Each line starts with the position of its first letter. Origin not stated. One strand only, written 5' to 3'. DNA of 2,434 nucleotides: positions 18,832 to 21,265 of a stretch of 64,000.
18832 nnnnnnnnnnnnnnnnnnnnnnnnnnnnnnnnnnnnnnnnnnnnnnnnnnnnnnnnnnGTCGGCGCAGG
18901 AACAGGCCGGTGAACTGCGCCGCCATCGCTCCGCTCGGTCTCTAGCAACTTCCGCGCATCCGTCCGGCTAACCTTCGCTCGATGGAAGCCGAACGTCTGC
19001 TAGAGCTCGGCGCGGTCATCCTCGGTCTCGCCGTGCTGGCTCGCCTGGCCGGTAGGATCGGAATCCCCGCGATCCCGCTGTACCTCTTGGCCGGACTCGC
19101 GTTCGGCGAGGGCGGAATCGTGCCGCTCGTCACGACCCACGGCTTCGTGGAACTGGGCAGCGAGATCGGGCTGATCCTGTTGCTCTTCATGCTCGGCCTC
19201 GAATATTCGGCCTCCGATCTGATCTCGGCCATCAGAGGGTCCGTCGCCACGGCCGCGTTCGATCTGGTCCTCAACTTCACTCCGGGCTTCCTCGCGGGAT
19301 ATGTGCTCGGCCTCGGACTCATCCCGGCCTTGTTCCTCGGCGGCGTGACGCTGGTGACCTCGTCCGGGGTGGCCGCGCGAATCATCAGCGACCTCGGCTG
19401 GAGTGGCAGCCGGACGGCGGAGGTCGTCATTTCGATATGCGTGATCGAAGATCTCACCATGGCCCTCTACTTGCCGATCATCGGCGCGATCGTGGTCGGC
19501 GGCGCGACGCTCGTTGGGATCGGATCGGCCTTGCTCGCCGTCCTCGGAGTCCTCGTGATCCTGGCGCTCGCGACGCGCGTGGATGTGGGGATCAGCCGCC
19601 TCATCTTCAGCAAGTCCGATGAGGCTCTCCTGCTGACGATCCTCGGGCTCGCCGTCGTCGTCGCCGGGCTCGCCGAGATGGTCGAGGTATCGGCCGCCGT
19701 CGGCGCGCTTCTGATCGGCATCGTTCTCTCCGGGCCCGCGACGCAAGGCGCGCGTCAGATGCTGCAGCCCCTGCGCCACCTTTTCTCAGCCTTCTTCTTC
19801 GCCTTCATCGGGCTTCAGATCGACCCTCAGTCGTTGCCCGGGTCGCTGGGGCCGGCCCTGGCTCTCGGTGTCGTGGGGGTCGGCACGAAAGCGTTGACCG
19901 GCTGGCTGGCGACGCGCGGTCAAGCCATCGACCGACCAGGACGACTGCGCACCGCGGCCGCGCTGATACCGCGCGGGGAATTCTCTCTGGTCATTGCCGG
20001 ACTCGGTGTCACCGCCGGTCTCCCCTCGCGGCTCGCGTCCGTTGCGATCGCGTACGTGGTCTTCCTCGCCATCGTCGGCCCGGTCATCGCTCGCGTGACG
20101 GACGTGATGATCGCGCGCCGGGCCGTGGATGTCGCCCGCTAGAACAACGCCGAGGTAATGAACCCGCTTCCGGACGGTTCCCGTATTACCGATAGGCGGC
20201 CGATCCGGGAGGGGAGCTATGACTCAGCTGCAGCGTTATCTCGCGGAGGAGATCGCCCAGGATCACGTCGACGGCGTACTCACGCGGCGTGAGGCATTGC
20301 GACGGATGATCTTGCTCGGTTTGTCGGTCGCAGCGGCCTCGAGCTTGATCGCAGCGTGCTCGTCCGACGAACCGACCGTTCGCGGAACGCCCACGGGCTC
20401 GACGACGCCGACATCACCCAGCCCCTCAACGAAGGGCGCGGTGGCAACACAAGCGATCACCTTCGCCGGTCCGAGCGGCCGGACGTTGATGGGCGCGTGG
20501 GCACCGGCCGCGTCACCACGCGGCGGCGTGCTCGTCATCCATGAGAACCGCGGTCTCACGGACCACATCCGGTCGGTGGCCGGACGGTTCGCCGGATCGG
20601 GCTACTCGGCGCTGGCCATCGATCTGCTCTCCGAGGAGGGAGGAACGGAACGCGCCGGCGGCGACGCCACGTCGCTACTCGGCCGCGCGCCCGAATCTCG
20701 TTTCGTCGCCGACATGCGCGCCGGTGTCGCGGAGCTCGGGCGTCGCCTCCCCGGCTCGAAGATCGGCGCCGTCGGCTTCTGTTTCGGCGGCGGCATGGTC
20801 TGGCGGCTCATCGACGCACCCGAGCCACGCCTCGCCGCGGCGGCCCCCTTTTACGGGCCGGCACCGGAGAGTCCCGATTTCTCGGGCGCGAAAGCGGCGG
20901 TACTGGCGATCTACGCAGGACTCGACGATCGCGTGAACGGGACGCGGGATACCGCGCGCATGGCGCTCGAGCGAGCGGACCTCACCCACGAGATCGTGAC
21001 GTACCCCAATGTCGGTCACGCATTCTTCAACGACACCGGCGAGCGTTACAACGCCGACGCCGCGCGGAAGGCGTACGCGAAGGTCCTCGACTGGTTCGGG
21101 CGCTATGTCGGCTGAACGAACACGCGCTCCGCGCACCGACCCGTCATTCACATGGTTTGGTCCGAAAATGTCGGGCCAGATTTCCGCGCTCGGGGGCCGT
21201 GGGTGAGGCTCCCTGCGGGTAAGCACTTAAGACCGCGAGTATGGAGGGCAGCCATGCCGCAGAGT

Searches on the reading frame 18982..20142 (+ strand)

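Call 36: search_protein_families(library=pfam, proteins=[window:18982-20142:+], max_evalue=0.00001)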
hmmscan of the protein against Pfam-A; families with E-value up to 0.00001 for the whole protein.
window:18982-20142:+ (386 aa): 1 family
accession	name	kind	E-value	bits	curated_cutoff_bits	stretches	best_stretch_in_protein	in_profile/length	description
PF00999.27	Na_H_Exchanger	-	2.4e-47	162.1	26.2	1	16-368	3-367/375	Sodium/hydrogen exchanger, transmembrane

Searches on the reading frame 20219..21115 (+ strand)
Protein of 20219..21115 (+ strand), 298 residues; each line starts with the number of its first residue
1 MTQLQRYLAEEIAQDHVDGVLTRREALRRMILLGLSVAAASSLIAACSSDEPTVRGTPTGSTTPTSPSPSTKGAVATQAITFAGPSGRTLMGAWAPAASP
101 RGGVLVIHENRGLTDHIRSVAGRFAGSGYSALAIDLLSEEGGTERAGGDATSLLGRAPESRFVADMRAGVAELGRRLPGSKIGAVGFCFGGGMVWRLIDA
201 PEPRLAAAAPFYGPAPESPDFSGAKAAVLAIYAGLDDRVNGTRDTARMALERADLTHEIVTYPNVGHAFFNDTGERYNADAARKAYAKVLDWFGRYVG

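Call 36: search_protein_families(library=pfam, proteins=[window:20219-21115:+], max_evalue=0.00001)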
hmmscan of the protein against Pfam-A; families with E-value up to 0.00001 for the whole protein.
window:20219-21115:+ (298 aa): 1 family
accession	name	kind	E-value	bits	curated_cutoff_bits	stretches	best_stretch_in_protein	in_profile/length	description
PF01738.24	DLH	-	3.1e-40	138.5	21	1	96-296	8-216/217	Dienelactone hydrolase family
